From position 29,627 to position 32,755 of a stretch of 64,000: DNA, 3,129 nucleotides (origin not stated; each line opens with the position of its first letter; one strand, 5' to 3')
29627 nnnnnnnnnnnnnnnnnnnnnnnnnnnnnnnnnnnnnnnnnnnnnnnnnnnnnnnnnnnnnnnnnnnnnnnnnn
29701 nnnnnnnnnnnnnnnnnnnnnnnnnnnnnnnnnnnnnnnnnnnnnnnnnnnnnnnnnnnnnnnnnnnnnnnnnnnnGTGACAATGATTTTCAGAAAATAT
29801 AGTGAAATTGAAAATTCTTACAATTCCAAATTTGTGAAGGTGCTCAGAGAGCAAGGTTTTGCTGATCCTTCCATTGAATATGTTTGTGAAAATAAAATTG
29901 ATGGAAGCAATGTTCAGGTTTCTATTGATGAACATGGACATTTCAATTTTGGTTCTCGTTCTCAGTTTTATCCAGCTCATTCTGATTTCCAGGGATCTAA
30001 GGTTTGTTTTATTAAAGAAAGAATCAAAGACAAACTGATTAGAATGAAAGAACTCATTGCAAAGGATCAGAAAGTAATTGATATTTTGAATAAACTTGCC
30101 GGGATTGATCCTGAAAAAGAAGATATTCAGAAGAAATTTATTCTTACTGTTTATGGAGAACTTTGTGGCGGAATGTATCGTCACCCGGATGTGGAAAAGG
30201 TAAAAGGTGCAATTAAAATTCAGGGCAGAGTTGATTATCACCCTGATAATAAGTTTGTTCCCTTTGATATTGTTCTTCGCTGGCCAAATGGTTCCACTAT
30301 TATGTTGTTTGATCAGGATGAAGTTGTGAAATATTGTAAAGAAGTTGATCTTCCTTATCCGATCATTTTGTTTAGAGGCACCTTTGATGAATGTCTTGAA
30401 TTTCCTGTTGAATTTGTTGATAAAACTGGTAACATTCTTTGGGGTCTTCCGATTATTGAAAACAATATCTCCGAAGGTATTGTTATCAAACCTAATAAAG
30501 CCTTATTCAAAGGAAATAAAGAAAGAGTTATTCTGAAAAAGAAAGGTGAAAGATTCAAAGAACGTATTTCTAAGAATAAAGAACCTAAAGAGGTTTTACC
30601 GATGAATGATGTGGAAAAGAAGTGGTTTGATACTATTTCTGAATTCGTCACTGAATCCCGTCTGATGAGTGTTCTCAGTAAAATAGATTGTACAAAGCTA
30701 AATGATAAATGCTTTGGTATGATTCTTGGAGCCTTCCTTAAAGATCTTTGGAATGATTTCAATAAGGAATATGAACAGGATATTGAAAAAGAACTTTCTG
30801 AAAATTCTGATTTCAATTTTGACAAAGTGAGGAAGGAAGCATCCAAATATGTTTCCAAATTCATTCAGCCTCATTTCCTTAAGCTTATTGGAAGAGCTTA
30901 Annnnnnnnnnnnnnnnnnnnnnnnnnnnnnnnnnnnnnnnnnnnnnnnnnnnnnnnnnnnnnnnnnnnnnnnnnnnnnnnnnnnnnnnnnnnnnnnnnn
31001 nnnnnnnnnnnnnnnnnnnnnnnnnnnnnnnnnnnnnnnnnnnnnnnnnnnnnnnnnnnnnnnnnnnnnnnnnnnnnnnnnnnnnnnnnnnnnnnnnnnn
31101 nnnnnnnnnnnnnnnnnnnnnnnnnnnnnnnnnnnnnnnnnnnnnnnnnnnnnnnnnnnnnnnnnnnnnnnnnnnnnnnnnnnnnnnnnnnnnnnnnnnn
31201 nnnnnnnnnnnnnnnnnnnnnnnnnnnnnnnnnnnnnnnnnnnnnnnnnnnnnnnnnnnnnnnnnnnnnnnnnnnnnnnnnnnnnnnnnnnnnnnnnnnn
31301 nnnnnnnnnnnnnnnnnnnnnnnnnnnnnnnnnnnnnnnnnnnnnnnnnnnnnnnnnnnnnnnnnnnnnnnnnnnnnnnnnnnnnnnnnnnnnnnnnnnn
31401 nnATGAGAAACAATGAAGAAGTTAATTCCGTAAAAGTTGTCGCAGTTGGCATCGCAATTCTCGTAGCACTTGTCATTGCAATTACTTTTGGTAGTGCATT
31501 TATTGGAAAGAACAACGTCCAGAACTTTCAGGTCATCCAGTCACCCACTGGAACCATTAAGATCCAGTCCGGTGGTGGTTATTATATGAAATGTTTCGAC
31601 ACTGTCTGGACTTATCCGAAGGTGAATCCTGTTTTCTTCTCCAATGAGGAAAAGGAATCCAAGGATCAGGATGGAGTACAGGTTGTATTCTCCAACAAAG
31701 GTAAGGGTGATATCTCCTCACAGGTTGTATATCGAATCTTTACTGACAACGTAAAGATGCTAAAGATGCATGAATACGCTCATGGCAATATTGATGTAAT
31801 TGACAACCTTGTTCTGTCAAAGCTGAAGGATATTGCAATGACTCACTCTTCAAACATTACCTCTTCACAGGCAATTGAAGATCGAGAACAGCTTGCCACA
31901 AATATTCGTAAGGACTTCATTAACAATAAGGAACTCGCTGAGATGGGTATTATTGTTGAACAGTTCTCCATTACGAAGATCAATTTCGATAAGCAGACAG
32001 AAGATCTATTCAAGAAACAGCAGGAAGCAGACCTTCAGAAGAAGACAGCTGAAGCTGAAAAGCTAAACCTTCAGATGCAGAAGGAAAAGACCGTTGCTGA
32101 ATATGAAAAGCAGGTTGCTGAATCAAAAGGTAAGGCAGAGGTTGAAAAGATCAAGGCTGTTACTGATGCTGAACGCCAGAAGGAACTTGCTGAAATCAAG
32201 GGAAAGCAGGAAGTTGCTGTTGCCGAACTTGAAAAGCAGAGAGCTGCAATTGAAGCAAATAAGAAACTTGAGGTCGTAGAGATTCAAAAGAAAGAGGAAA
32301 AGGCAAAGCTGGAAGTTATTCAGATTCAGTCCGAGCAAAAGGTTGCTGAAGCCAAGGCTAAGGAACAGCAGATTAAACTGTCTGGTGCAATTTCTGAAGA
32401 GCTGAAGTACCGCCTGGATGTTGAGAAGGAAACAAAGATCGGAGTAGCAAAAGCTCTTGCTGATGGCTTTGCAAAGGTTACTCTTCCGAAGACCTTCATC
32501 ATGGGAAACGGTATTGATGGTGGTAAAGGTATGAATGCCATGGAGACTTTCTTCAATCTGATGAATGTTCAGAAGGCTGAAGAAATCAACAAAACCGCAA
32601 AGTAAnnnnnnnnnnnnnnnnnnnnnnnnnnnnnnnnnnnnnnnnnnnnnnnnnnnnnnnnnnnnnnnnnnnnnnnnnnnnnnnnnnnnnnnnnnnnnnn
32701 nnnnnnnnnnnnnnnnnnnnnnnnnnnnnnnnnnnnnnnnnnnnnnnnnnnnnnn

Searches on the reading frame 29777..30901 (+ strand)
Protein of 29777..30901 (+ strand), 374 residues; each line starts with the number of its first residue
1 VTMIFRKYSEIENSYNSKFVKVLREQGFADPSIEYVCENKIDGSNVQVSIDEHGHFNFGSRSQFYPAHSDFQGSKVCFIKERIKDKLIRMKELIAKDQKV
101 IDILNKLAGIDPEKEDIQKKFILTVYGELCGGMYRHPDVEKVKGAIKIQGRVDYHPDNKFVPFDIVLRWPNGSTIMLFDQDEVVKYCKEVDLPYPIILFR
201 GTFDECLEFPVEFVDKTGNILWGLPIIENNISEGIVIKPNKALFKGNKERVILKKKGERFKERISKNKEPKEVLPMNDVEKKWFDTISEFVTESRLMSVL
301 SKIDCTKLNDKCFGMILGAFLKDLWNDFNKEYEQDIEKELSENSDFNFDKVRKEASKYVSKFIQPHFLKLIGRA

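Call 12: search_protein_families(library=pfam, proteins=[window:29777-30901:+], max_evalue=0.01)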
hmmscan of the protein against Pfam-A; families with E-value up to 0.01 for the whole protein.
window:29777-30901:+ (374 aa): 2 families
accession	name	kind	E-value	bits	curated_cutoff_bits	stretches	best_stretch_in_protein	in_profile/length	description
PF09414.15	RNA_ligase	-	6.9e-17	62.5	27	1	34-255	2-170/171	RNA ligase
PF18043.6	T4_Rnl2_C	-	9.8e-13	48.7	27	1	279-342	6-66/82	T4 RNA ligase 2 C-terminal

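Call 92: search_protein_families(library=phrogs, proteins=[window:29777-30901:+], max_evalue=0.001)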
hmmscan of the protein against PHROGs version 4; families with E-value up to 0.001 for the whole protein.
window:29777-30901:+ (374 aa): 2 families
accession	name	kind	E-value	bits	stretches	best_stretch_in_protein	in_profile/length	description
phrog_548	-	DNA, RNA and nucleotide metabolism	4.5e-57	194.7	1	3-370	1-338/341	RNA ligase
phrog_27723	-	DNA, RNA and nucleotide metabolism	0.00011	23.3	1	276-371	1-87/88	RNA ligase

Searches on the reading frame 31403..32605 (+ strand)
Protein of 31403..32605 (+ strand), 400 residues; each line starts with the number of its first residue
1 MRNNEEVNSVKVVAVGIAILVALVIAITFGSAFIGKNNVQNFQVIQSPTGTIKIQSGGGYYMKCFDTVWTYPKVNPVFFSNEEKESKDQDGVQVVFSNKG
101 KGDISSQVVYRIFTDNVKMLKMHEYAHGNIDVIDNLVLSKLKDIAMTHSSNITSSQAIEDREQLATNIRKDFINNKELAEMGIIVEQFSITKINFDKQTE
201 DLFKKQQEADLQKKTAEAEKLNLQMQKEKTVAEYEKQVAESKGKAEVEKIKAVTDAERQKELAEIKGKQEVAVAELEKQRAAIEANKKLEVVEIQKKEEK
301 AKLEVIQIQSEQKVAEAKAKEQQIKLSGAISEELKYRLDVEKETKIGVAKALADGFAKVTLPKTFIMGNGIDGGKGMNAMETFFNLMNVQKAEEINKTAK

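Call 12: search_protein_families(library=pfam, proteins=[window:31403-32605:+], max_evalue=0.01)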
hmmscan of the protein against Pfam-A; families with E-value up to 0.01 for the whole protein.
window:31403-32605:+ (400 aa): 1 family
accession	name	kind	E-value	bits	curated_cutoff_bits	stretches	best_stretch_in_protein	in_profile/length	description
PF01145.31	Band_7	-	8.7e-09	36.1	23.6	1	50-219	15-171/176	SPFH domain / Band 7 family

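Call 16: find_related_loci(query=window:31403-32605:+, collection=viral_contigs, flank=10000)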
Query window:31403-32605:+ (400 aa) in viral_contigs; peptide patterns used: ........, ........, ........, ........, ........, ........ (x = any residue, [..] = any of these).
23 stretches matched a pattern, but none encodes a relative of the query by tblastn (E <= 1e-3).

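Call 17: find_encoding_contigs(protein=window:31403-32605:+, flank=10000, max_places=10)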
Protein window:31403-32605:+ (400 aa): 4 contigs read that carry it; 3 places shown.
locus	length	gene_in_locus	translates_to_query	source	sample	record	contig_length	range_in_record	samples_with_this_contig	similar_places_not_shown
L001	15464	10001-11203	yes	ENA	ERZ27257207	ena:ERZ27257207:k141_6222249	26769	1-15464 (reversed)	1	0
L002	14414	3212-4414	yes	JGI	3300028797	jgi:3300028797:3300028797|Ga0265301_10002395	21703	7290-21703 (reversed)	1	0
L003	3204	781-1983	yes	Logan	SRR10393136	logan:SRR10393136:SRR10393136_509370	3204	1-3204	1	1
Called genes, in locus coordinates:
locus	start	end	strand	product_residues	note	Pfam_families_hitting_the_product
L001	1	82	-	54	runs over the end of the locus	-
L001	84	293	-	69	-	-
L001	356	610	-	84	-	-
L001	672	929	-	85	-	-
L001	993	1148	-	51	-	-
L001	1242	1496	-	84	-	-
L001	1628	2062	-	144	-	-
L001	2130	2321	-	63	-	-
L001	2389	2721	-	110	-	-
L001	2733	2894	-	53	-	-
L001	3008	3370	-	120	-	-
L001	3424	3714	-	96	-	-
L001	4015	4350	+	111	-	-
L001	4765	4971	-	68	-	-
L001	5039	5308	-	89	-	PF18824:LPD11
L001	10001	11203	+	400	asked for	PF01145:Band_7 (weak)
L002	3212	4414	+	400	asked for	PF01145:Band_7 (weak)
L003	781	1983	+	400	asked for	PF01145:Band_7 (weak)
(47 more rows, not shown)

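Call 35: find_homologous_proteins(query=window:31403-32605:+, max_evalue=0.00001)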
Query window:31403-32605:+ (400 aa): 484 proteins with E <= 0.00001 among 8000 candidates; the best 120 are listed.
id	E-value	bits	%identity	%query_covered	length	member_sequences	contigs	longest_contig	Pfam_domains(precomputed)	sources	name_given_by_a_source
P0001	9.3e-241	816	98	100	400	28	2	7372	PF01145.32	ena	-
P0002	9.4e-216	734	88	100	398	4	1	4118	PF01145.32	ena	-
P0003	2.4e-209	713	86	99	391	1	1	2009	PF01145.32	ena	-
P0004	2.2e-208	710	86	99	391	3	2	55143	PF01145.32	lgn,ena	-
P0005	4.9e-202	689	84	99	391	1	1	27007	PF01145.32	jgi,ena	-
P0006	1.1e-198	678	84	93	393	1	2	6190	PF01145.32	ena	-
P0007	2.9e-196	670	80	99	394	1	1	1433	PF01145.32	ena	-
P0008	2.4e-194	663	83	97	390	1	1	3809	PF01145.32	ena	-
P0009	1.8e-192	657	82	98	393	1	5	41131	PF01145.32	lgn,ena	-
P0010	1.3e-191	654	83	94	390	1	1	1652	PF01145.32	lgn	-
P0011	1.4e-191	654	81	98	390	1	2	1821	PF01145.32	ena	-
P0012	1.9e-190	651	80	98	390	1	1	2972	PF01145.32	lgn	-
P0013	6.7e-189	645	83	92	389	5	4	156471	PF01145.32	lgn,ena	-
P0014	7.3e-188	642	83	92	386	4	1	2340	PF01145.32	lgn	-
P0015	2.6e-187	640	79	98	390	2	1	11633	PF01145.32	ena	-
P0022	5.5e-184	629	81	92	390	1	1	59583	PF01145.32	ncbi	-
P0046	7.9e-175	599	78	92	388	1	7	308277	PF01145.32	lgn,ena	-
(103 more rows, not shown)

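Call 36: find_encoding_contigs(protein=P0004, flank=10000, max_places=1)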
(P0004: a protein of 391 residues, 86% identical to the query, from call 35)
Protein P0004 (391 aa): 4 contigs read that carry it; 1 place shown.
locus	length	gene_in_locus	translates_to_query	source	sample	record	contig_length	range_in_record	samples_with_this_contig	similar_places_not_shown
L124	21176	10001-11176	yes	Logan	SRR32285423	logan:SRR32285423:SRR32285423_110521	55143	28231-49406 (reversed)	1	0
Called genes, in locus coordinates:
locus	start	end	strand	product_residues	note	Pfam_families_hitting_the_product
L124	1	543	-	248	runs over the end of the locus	-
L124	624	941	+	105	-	-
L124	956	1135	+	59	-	-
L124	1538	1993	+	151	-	-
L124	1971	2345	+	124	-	-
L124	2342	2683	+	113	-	-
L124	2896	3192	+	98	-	-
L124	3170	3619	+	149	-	-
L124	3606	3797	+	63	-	-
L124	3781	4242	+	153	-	-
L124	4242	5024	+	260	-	PF04542:Sigma70_r2, PF04539:Sigma70_r3 (weak), PF04545:Sigma70_r4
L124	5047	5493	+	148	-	-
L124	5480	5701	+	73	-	-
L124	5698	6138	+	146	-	-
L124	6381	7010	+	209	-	-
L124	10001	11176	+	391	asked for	PF01145:Band_7 (weak)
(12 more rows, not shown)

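Call 37: find_encoding_contigs(protein=P0013, flank=10000, max_places=1)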
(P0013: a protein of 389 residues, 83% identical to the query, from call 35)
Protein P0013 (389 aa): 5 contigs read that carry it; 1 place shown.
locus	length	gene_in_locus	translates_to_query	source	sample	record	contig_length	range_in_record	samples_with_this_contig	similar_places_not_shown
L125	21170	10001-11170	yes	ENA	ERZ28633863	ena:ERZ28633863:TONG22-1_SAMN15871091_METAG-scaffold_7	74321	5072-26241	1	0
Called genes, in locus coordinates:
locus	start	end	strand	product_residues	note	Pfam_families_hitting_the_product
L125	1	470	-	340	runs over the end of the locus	PF03811:Zn_ribbon_InsA, PF12762:DDE_Tnp_IS1595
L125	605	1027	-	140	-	-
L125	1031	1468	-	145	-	PF13274:SocA_Panacea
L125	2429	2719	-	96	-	-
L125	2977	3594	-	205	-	-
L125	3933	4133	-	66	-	-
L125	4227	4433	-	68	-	PF01396:Zn_ribbon_Top1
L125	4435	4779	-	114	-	-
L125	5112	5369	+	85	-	-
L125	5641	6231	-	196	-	PF00574:CLP_protease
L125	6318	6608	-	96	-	-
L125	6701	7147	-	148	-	-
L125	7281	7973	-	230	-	-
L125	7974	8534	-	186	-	-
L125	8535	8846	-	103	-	-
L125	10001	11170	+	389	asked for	PF01145:Band_7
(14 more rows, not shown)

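Call 38: find_encoding_contigs(protein=P0022, flank=10000, max_places=1)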
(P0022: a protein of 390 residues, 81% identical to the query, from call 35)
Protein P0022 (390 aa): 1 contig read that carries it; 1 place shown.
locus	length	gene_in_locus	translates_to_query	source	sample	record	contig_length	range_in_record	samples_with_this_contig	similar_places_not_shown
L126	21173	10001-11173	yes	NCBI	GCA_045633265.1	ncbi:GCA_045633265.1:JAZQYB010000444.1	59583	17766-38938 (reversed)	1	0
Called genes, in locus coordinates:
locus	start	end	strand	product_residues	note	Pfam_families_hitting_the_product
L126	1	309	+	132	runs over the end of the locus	-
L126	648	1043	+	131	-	-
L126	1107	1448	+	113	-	-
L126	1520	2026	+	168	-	PF10263:SprT-like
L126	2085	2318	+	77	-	-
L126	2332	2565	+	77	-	-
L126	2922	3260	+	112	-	-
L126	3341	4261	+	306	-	-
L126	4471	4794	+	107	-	-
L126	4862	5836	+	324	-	-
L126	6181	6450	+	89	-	-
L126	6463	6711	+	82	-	-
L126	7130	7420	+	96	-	-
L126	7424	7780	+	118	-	-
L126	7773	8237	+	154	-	-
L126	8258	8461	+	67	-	-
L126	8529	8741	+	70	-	-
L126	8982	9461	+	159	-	PF00782:DSPc (faint)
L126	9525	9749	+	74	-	-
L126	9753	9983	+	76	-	PF27867:Membra_charge (weak)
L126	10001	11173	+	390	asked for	PF01145:Band_7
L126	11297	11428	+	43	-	-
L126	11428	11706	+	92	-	-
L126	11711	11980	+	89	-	-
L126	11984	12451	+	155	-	-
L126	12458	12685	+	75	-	-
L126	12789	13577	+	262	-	-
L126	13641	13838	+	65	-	-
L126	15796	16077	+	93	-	-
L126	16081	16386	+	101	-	-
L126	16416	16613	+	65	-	-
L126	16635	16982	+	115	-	-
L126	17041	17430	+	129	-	-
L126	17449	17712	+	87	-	-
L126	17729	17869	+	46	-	-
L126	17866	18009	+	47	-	-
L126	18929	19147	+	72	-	-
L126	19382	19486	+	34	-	-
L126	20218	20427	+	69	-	-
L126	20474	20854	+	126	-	-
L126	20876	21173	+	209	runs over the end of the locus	PF05154:TM2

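Call 39: find_encoding_contigs(protein=P0046, flank=10000, max_places=1)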
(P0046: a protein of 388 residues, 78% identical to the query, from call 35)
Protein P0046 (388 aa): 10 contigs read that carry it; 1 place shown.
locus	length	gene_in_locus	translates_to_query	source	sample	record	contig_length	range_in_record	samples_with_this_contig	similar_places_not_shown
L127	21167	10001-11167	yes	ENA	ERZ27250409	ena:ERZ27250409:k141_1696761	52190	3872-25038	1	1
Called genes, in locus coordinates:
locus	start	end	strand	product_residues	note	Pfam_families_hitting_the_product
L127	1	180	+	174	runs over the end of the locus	PF00210:Ferritin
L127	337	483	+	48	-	-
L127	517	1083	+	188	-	-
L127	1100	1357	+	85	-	-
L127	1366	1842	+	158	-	-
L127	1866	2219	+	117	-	-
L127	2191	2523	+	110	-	-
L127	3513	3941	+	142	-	-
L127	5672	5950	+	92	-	-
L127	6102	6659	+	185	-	PF00959:Phage_lysozyme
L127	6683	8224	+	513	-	-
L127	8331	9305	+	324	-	PF03235:GmrSD_N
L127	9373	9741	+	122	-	-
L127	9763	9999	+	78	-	-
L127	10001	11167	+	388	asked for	PF01145:Band_7 (faint)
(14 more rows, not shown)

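Call 70: search_protein_families(library=phrogs, proteins=[window:31403-32605:+], max_evalue=0.01)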
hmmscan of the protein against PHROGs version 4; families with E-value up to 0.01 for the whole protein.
window:31403-32605:+ (400 aa): 2 families
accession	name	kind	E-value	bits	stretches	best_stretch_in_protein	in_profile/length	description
phrog_11908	-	unknown function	6.3e-31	108.6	2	174-397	224-425/430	-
phrog_200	-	other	6e-15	56.2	1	11-274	78-328/379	lipoprotein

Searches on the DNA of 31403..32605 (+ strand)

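Call 40: search_with_rna_model(model_id=R1, sources=[L124, L125, L126, L127, L001, L002], max_evalue=1)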
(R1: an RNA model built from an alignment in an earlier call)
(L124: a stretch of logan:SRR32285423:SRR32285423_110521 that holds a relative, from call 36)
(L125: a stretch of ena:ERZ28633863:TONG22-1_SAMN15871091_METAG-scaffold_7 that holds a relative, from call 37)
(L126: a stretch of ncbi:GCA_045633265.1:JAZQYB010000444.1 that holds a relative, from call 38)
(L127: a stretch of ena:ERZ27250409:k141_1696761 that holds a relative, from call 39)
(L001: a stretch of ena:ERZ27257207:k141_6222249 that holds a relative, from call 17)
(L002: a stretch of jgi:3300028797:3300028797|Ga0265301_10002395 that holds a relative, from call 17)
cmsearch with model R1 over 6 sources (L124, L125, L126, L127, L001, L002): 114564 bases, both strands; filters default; matches with E-value up to 1: 7.
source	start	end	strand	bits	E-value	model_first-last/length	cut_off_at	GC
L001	12989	13215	+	95.3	6.4e-24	1-201/201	no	0.38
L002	6200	6426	+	95.3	6.4e-24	1-201/201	no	0.38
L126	18515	18740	+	56.6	1.5e-13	1-201/201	no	0.35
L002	11415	11466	+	11.8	0.16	51-103/201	no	0.29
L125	11171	11295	+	11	0.26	1-201/201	no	0.31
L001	10818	10882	+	10.5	0.35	51-114/201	no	0.4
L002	4029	4093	+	10.5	0.35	51-114/201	no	0.4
